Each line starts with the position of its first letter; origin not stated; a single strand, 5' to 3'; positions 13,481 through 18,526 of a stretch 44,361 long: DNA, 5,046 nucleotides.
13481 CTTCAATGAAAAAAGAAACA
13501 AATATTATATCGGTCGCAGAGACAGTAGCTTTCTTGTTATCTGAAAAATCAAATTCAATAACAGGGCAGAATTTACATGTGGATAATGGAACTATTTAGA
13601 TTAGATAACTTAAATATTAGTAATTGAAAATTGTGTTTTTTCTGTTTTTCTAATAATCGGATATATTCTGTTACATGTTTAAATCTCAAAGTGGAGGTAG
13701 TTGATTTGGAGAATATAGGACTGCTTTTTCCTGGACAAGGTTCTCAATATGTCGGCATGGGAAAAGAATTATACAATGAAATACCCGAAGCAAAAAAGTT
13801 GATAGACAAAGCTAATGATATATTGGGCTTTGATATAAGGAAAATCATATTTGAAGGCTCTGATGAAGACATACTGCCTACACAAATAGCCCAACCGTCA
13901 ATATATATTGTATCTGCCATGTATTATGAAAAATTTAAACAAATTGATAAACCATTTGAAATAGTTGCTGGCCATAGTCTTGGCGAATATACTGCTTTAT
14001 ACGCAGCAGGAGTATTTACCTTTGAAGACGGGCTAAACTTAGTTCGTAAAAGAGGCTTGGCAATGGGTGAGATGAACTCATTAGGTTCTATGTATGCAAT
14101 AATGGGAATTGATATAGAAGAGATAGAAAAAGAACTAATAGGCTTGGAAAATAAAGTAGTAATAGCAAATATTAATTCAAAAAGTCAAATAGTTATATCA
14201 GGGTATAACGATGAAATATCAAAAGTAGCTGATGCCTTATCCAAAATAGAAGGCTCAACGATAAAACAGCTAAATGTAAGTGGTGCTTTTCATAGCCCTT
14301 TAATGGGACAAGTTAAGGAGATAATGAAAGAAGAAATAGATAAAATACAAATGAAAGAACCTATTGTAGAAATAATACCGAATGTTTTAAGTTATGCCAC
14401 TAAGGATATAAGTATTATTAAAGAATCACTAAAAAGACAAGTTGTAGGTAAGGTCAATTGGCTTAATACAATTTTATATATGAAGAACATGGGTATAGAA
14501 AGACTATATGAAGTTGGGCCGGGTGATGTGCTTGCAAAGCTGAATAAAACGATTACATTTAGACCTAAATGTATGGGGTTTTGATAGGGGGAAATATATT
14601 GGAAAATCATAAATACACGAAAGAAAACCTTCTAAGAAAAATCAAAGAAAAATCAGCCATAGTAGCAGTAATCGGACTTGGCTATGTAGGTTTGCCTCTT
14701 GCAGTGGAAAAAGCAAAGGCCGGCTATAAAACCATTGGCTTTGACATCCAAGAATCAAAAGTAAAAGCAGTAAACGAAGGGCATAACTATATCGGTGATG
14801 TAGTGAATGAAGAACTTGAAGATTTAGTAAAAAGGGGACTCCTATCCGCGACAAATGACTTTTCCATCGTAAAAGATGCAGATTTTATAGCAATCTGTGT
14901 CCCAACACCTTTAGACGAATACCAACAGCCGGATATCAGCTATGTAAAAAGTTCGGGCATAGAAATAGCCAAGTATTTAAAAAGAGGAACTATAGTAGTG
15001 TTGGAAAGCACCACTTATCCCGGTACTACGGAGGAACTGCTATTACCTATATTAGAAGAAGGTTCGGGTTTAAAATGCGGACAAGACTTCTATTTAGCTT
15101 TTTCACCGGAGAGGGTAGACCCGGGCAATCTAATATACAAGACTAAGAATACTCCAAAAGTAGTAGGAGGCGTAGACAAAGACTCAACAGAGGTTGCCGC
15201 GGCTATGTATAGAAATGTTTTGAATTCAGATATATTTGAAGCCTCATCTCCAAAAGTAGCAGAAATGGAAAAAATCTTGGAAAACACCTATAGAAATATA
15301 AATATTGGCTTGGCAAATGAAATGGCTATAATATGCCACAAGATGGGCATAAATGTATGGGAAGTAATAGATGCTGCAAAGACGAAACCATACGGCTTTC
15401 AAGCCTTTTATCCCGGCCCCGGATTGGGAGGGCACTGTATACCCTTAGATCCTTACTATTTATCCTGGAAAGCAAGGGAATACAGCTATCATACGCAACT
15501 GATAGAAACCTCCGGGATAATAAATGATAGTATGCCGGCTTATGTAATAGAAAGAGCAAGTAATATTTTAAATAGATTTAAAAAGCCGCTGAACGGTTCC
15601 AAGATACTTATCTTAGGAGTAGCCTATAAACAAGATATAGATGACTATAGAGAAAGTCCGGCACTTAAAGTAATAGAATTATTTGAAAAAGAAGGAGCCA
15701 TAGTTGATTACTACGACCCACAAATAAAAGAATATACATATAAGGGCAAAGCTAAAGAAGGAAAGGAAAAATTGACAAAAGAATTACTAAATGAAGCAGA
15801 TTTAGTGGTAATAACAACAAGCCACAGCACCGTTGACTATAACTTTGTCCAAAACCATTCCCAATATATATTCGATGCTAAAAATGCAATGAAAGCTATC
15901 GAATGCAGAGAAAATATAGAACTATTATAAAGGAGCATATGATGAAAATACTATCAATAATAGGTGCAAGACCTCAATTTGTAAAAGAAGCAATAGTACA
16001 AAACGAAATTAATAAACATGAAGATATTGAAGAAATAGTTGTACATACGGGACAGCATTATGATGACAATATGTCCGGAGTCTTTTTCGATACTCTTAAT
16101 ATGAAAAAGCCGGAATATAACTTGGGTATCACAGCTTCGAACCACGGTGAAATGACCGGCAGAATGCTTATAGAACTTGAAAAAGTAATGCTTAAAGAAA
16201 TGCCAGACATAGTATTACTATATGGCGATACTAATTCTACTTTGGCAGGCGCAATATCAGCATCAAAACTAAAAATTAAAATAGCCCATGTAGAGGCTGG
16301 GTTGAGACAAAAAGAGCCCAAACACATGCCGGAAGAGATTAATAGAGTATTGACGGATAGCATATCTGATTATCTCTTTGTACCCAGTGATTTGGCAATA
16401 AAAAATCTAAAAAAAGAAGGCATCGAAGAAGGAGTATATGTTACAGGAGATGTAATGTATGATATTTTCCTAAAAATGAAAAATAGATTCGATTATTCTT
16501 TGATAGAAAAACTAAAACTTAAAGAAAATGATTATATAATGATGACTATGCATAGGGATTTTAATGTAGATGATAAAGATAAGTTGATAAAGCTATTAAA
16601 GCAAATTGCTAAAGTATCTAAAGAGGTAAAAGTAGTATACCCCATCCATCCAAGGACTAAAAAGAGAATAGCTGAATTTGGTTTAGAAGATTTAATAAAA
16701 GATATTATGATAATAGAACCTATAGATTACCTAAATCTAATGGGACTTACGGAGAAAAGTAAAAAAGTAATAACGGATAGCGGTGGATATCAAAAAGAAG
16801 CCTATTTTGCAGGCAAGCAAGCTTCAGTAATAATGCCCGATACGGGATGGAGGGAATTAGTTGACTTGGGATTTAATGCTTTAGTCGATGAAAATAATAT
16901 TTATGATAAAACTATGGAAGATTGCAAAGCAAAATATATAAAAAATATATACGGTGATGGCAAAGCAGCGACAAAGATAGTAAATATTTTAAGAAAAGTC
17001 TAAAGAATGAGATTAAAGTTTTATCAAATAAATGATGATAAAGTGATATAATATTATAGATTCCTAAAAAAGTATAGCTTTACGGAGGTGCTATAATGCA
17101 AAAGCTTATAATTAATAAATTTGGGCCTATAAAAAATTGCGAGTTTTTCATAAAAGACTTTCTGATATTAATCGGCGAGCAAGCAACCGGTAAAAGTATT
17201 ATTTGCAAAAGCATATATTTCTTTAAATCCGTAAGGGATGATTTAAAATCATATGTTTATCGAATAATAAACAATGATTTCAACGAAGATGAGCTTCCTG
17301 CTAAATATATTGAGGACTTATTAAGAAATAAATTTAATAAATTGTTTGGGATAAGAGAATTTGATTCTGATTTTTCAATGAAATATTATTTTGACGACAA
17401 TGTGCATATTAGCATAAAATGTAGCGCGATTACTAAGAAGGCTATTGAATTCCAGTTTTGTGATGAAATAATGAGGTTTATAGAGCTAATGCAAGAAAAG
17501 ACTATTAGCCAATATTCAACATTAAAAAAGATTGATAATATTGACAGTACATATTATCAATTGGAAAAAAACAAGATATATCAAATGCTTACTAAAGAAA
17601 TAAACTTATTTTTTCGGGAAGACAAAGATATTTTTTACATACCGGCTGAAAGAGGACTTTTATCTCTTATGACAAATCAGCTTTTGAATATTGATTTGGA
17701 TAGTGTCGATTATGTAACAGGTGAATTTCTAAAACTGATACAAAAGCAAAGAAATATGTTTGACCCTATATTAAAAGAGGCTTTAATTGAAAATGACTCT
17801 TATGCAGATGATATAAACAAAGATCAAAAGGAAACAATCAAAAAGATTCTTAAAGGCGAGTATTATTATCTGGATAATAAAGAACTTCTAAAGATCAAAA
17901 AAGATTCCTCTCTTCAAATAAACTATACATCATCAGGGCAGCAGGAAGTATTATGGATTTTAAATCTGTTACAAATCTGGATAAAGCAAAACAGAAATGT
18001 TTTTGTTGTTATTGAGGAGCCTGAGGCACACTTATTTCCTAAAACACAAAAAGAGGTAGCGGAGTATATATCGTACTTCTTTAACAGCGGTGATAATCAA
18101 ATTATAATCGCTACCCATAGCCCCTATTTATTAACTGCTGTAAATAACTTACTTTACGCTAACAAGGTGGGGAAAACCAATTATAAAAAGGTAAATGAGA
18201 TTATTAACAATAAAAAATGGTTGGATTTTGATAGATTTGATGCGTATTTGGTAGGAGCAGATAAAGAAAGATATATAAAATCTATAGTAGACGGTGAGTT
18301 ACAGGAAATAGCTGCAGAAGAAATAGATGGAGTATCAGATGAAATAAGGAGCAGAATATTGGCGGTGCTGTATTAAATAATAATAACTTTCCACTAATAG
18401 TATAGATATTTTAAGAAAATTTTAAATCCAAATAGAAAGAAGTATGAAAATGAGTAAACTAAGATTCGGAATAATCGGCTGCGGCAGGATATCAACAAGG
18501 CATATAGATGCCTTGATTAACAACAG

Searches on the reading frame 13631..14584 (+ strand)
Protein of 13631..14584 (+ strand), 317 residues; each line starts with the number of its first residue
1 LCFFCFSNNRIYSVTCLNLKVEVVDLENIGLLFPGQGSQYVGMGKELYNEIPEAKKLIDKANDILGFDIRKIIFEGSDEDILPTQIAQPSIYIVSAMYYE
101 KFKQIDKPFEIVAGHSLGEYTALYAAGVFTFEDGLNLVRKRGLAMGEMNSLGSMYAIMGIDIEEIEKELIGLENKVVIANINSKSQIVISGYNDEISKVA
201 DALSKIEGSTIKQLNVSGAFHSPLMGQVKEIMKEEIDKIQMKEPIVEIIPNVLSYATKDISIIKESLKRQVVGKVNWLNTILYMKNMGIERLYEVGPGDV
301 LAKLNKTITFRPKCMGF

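Call 19: search_protein_families(library=pfam, proteins=[window:13631-14584:+], max_evalue=0.001)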
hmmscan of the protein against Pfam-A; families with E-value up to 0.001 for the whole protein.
window:13631-14584:+ (317 aa): 1 family
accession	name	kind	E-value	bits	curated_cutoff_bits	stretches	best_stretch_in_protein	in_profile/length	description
PF00698.26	Acyl_transf_1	-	2.3e-33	116.5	32.7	1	32-250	3-220/319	Acyl transferase domain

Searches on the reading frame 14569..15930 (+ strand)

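Call 19: search_protein_families(library=pfam, proteins=[window:14569-15930:+], max_evalue=0.001)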
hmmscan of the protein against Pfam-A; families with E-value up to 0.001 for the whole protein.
window:14569-15930:+ (453 aa): 4 families
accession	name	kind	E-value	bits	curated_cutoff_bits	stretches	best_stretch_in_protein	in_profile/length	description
PF03721.20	UDPG_MGDP_dh_N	-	2.6e-45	154.7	27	1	32-209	3-182/187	UDP-glucose/GDP-mannose dehydrogenase family, NAD binding domain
PF00984.24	UDPG_MGDP_dh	-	3.6e-32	110.8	25.4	1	230-320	2-93/94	UDP-glucose/GDP-mannose dehydrogenase family, central domain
PF03720.21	UDPG_MGDP_dh_C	-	1.5e-22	80.3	30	1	347-442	1-102/103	UDP-glucose/GDP-mannose dehydrogenase family, UDP binding domain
PF03446.21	NAD_binding_2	-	2.5e-09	37.8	21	1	32-157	2-103/161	NAD binding domain of 6-phosphogluconate dehydrogenase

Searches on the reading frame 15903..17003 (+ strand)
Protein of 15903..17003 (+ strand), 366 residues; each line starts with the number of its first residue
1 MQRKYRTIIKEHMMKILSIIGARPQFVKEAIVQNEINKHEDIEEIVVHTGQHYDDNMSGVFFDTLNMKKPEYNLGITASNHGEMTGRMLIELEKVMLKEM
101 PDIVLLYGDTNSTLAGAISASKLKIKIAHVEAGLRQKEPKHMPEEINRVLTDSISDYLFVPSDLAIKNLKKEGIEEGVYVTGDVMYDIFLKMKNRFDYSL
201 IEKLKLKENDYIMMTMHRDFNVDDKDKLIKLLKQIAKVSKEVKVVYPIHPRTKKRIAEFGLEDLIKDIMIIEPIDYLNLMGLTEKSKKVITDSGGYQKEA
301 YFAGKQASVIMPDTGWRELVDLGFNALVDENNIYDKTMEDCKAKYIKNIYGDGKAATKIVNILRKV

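Call 18: search_protein_families(library=pfam, proteins=[window:15903-17003:+], max_evalue=0.001)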
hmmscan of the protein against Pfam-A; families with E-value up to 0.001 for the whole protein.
window:15903-17003:+ (366 aa): 1 family
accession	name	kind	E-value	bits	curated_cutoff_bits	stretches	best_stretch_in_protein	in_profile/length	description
PF02350.25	Epimerase_2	-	2.3e-92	310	30.6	1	35-364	2-347/347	UDP-N-acetylglucosamine 2-epimerase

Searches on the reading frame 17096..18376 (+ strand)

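Call 18: search_protein_families(library=pfam, proteins=[window:17096-18376:+], max_evalue=0.001)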
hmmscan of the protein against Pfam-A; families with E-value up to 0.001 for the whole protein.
window:17096-18376:+ (426 aa): 3 families
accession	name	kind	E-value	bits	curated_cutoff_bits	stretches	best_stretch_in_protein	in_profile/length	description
PF13175.12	AAA_15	-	2.4e-24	87.1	32.1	1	2-345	4-373/374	AAA ATPase domain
PF13304.12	AAA_21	-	3.8e-11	44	27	1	23-346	2-303/304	AAA domain, putative AbiEii toxin, Type IV TA system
PF02463.25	SMC_N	-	1.3e-05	25.2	40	1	3-354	4-210/220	RecF/RecN/SMC N terminal domain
